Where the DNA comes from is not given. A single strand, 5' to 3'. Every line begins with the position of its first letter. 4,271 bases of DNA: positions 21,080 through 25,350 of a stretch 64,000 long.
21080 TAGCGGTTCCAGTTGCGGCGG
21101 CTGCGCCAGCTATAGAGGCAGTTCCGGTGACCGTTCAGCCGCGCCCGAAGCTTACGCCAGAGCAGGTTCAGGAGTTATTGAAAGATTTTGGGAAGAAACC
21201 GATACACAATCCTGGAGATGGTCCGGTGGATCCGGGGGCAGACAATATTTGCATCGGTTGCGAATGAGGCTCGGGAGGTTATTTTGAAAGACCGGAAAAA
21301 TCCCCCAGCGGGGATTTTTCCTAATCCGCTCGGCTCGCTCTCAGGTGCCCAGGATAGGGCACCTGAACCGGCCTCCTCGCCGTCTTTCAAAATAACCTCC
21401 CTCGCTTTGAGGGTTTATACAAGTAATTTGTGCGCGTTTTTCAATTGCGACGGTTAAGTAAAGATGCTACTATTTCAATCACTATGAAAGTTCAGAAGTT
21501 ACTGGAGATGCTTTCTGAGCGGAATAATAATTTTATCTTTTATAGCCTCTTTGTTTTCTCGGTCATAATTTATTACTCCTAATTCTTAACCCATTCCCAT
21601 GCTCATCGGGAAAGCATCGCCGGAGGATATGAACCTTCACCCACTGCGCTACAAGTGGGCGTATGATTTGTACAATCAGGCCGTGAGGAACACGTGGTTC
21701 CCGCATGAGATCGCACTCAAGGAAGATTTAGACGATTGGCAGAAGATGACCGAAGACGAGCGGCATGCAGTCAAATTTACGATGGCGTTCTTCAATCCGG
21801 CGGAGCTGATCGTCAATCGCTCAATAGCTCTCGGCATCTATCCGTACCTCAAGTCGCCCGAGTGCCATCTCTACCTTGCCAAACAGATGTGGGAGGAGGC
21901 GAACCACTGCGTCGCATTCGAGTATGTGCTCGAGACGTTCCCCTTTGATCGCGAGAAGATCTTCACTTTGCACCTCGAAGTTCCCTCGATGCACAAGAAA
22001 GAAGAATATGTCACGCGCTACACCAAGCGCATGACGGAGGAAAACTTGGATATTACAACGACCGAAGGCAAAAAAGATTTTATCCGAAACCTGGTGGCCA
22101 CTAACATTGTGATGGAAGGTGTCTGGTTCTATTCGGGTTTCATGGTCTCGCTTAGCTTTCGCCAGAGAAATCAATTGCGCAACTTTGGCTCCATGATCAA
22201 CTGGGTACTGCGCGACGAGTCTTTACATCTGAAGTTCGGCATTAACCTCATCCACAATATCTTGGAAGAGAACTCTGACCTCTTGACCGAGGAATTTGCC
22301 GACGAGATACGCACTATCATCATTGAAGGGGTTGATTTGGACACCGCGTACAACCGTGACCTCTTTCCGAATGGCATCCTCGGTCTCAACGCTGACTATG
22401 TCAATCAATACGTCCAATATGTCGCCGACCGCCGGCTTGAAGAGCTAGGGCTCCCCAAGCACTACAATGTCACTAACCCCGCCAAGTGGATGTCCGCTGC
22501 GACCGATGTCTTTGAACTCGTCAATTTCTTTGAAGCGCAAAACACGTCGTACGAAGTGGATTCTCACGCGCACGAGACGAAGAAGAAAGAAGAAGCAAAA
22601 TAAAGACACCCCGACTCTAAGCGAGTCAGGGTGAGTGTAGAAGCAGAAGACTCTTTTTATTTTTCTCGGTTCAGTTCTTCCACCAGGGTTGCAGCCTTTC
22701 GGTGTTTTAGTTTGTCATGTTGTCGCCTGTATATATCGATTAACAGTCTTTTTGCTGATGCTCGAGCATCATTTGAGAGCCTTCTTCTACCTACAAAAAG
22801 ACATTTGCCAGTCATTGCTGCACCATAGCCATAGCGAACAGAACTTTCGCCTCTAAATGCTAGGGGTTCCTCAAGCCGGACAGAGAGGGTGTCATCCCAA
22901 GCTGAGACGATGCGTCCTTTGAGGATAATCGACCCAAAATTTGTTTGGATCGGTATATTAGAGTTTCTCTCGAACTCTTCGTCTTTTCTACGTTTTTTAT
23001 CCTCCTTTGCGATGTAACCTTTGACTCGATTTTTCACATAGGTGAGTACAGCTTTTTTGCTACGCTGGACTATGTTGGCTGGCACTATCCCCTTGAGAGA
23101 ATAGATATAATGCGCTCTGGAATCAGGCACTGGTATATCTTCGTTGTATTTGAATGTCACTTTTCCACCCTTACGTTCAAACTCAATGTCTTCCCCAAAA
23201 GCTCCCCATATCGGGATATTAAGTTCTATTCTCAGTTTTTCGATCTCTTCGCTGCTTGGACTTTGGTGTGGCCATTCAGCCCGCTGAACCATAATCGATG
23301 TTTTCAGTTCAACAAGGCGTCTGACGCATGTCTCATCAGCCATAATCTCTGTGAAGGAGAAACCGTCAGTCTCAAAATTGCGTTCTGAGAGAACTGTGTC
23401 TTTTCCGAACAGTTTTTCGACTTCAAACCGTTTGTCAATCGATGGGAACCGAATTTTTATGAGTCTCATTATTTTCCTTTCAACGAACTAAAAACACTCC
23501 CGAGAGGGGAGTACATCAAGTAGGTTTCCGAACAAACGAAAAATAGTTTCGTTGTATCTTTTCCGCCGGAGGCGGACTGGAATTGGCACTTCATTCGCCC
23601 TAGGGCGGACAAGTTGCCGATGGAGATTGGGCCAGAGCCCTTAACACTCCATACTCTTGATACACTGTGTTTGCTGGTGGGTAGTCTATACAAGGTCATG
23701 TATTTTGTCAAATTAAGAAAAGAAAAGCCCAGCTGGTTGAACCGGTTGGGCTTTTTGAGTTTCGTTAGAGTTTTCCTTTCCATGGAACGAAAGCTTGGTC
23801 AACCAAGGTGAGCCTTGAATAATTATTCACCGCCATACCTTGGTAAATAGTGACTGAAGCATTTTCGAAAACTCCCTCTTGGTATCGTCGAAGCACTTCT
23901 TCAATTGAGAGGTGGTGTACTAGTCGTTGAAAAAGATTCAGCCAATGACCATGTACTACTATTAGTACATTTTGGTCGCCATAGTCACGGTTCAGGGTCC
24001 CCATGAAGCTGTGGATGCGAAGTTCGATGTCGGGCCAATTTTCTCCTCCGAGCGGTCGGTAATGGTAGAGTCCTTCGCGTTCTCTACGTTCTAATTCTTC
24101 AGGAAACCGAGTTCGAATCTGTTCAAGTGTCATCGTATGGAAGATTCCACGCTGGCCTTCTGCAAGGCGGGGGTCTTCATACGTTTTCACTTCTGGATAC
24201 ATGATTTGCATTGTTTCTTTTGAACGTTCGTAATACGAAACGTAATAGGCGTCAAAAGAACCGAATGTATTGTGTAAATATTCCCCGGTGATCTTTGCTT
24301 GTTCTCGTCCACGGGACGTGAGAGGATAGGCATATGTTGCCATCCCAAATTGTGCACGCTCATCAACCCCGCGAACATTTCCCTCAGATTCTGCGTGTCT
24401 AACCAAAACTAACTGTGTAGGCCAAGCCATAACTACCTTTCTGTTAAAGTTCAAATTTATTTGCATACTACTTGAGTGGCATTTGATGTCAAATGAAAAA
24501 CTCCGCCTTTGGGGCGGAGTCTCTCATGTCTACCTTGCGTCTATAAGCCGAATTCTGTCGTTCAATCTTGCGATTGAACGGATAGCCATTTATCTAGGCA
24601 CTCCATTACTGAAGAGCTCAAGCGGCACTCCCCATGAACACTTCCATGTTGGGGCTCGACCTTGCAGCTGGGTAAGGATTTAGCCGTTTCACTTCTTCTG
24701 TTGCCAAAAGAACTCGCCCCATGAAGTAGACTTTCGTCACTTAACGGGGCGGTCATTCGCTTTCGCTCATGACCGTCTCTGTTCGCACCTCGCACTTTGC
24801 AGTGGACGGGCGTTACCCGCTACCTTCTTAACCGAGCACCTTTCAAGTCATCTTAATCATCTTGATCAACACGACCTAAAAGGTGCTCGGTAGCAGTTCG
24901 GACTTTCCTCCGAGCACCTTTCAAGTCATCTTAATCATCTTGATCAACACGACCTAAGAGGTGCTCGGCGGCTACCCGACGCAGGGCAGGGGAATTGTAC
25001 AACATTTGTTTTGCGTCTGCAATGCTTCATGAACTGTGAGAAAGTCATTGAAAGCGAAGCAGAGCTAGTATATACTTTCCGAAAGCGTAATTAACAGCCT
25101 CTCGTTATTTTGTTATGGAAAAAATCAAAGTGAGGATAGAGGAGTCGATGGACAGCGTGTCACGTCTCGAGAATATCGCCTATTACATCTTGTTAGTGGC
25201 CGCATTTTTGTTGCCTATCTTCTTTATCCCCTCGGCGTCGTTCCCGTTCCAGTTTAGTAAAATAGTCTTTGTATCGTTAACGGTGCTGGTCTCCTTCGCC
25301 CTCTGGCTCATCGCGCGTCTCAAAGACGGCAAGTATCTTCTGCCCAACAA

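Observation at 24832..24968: RNase P RNA carries a 59-nt hairpin module twice, flanking the P4 5' strand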

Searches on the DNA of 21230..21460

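Call 65: search_rna_families(source=window, start=21230, end=21460, threshold=evalue, max_evalue=1)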
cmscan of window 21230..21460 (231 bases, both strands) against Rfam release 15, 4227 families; matches with E-value up to 1: 2.
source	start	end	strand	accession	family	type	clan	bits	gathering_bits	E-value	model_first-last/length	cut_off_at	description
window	21299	21318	+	RF01334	CRISPR-DR21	Gene; CRISPR;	-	18.2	48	0.98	6-25/37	no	CRISPR RNA direct repeat element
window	21295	21418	-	RF02144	rsmX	Gene;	CL00106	16.4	56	0.46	1-114/114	no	rsmX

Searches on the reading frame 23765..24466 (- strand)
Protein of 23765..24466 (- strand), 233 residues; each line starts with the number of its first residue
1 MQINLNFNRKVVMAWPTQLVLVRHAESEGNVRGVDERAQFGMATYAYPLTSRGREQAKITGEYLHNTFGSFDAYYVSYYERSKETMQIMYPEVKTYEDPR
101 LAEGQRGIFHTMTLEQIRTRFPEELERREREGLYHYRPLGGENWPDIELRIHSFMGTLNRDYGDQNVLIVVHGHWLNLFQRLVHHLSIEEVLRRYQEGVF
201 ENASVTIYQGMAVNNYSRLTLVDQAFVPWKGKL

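Call 10: find_encoding_contigs(protein=window:23765-24466:-, flank=3000, max_places=10)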
Protein window:23765-24466:- (233 aa): no gene with exactly this product is on record in the collection.

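Call 23: find_homologous_proteins(query=window:23765-24466:-, max_evalue=1e-20)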
Query window:23765-24466:- (233 aa): 464 proteins with E <= 1e-20 among 559 candidates; the best 120 are listed.
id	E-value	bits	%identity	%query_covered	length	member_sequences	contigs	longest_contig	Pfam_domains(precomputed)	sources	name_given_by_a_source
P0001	3.8e-147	506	100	95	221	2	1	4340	PF00300.28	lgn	-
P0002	4.1e-105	368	72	95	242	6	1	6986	PF00300.28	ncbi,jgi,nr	ncbi:MAG: hypothetical protein A3B29_02055 [Candidatus Sungbacteria bacterium RIFCSPLOWO2_01_FULL_51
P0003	4.6e-105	368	69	97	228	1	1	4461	PF00300.28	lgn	-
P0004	8.3e-105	367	70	95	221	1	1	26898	PF00300.28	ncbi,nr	ncbi:MAG: histidine phosphatase family protein [Candidatus Yanofskybacteria bacterium]|nr:histidine 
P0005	8.6e-105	367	72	95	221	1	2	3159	PF00300.28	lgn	-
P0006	2.3e-104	366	71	95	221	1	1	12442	PF00300.28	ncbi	-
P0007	3.0e-104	366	71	95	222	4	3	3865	PF00300.28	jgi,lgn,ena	-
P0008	4.0e-104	365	72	95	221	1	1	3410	PF00300.28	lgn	-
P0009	4.1e-104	365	71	95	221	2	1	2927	PF00300.28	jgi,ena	-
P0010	5.6e-104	365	70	94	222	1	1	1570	PF00300.28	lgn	-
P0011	5.9e-104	365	70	94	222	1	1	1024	PF00300.28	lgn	-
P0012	1.1e-102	361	69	95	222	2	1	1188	PF00300.28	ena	-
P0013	1.3e-102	360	70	93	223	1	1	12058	PF00300.28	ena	-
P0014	1.6e-102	360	68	95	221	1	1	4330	PF00300.28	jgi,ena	-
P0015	5.2e-102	358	70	95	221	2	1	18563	PF00300.28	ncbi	-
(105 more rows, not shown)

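Call 24: find_encoding_contigs(protein=P0001, flank=5000, max_places=10)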
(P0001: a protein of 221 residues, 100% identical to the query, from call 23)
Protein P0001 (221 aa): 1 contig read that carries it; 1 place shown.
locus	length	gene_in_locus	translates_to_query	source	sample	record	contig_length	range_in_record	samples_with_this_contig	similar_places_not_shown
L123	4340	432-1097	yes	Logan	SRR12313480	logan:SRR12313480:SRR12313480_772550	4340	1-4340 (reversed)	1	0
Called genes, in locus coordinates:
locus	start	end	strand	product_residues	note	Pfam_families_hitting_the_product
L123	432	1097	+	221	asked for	PF00300:His_Phos_1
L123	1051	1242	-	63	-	-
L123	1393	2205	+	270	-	-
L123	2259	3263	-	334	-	PF00268:Ribonuc_red_sm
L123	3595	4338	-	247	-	?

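Call 25: find_encoding_contigs(protein=P0002, flank=3000, max_places=4)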
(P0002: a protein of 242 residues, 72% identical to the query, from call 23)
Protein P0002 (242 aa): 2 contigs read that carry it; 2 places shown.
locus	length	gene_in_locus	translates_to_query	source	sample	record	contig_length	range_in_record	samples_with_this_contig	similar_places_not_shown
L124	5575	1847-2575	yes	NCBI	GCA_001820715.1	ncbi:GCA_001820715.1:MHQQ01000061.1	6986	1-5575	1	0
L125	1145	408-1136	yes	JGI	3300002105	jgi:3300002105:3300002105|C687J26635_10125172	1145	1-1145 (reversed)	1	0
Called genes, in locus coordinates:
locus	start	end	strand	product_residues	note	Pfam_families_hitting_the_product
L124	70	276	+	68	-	-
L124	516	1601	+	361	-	-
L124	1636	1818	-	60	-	-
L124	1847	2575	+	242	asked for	PF00300:His_Phos_1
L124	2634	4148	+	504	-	PF00221:Lyase_aromatic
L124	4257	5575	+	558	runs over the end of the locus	PF17391:Urocanase_N, PF01175:Urocanase, PF17392:Urocanase_C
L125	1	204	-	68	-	?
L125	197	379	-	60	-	-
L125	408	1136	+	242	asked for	PF00300:His_Phos_1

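Call 26: find_encoding_contigs(protein=P0004, flank=3000, max_places=4)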
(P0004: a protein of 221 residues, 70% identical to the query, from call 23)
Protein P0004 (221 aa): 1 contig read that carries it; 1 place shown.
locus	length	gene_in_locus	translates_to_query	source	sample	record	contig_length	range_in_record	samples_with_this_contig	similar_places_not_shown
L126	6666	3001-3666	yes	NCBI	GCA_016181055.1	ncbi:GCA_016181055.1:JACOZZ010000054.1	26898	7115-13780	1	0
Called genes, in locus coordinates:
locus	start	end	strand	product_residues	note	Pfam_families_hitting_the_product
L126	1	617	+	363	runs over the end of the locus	PF02812:ELFV_dehydrog_N, PF00208:ELFV_dehydrog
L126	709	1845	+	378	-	PF00091:Tubulin, PF12327:FtsZ_C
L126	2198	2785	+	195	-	-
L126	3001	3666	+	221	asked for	PF00300:His_Phos_1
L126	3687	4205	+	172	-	PF18931:DUF5680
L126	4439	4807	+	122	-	-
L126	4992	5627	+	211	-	-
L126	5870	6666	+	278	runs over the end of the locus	-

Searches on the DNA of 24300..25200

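Call 3: search_rna_families(source=window, start=24300, end=25200, threshold=evalue, max_evalue=10, show_alignments=4)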
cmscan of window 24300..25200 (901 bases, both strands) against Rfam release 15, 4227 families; matches with E-value up to 10: 11.
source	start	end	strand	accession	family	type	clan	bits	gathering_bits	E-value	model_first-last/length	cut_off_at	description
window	24528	24987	-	RF00010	RNaseP_bact_a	Gene; ribozyme;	CL00002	92.8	100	8.6e-29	1-367/367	no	Bacterial RNase P class A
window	24846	24965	-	RF00561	SNORA40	Gene; snRNA; snoRNA; HACA-box;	-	21.5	51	0.41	1-128/128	no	Small nucleolar RNA SNORA40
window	24824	24896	-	RF03794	MIR5298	Gene; miRNA;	-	21.2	70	1.5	1-80/80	no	MIR5298 microRNA precursor family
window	25125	25180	+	RF03001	leuA-Halobacteria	Cis-reg;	-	17.7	47.9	0.55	1-53/53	no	leuA-Halobacteria RNA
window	24494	24597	-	RF02891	AgrB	Gene; antisense;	-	17.5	40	4.2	1-84/84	no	ArsR-gov region gene B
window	24840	24882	-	RF00884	MIR815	Gene; miRNA;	-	17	63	3.5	1-81/81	no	MIR815 microRNA precursor family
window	24905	24973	-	RF00810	mir-85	Gene; miRNA;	-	15.9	68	6.7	1-82/82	no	mir-85 microRNA precursor family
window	24904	24974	+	RF04092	MIR1508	Gene; miRNA;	-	15.6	70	6.4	1-91/91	no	MIR1508 microRNA precursor family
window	24826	24894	+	RF04092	MIR1508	Gene; miRNA;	-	15.4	70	7.2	1-91/91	no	MIR1508 microRNA precursor family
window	24573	24630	-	RF02802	PyrR204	Gene; snRNA; snoRNA; HACA-box;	-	14.1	71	9.7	1-57/57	no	Pyrobaculum sRNA 204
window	24499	24524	-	RF00624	P9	Gene;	-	13.3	43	6.5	48-73/74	no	Pseudomonas sRNA P9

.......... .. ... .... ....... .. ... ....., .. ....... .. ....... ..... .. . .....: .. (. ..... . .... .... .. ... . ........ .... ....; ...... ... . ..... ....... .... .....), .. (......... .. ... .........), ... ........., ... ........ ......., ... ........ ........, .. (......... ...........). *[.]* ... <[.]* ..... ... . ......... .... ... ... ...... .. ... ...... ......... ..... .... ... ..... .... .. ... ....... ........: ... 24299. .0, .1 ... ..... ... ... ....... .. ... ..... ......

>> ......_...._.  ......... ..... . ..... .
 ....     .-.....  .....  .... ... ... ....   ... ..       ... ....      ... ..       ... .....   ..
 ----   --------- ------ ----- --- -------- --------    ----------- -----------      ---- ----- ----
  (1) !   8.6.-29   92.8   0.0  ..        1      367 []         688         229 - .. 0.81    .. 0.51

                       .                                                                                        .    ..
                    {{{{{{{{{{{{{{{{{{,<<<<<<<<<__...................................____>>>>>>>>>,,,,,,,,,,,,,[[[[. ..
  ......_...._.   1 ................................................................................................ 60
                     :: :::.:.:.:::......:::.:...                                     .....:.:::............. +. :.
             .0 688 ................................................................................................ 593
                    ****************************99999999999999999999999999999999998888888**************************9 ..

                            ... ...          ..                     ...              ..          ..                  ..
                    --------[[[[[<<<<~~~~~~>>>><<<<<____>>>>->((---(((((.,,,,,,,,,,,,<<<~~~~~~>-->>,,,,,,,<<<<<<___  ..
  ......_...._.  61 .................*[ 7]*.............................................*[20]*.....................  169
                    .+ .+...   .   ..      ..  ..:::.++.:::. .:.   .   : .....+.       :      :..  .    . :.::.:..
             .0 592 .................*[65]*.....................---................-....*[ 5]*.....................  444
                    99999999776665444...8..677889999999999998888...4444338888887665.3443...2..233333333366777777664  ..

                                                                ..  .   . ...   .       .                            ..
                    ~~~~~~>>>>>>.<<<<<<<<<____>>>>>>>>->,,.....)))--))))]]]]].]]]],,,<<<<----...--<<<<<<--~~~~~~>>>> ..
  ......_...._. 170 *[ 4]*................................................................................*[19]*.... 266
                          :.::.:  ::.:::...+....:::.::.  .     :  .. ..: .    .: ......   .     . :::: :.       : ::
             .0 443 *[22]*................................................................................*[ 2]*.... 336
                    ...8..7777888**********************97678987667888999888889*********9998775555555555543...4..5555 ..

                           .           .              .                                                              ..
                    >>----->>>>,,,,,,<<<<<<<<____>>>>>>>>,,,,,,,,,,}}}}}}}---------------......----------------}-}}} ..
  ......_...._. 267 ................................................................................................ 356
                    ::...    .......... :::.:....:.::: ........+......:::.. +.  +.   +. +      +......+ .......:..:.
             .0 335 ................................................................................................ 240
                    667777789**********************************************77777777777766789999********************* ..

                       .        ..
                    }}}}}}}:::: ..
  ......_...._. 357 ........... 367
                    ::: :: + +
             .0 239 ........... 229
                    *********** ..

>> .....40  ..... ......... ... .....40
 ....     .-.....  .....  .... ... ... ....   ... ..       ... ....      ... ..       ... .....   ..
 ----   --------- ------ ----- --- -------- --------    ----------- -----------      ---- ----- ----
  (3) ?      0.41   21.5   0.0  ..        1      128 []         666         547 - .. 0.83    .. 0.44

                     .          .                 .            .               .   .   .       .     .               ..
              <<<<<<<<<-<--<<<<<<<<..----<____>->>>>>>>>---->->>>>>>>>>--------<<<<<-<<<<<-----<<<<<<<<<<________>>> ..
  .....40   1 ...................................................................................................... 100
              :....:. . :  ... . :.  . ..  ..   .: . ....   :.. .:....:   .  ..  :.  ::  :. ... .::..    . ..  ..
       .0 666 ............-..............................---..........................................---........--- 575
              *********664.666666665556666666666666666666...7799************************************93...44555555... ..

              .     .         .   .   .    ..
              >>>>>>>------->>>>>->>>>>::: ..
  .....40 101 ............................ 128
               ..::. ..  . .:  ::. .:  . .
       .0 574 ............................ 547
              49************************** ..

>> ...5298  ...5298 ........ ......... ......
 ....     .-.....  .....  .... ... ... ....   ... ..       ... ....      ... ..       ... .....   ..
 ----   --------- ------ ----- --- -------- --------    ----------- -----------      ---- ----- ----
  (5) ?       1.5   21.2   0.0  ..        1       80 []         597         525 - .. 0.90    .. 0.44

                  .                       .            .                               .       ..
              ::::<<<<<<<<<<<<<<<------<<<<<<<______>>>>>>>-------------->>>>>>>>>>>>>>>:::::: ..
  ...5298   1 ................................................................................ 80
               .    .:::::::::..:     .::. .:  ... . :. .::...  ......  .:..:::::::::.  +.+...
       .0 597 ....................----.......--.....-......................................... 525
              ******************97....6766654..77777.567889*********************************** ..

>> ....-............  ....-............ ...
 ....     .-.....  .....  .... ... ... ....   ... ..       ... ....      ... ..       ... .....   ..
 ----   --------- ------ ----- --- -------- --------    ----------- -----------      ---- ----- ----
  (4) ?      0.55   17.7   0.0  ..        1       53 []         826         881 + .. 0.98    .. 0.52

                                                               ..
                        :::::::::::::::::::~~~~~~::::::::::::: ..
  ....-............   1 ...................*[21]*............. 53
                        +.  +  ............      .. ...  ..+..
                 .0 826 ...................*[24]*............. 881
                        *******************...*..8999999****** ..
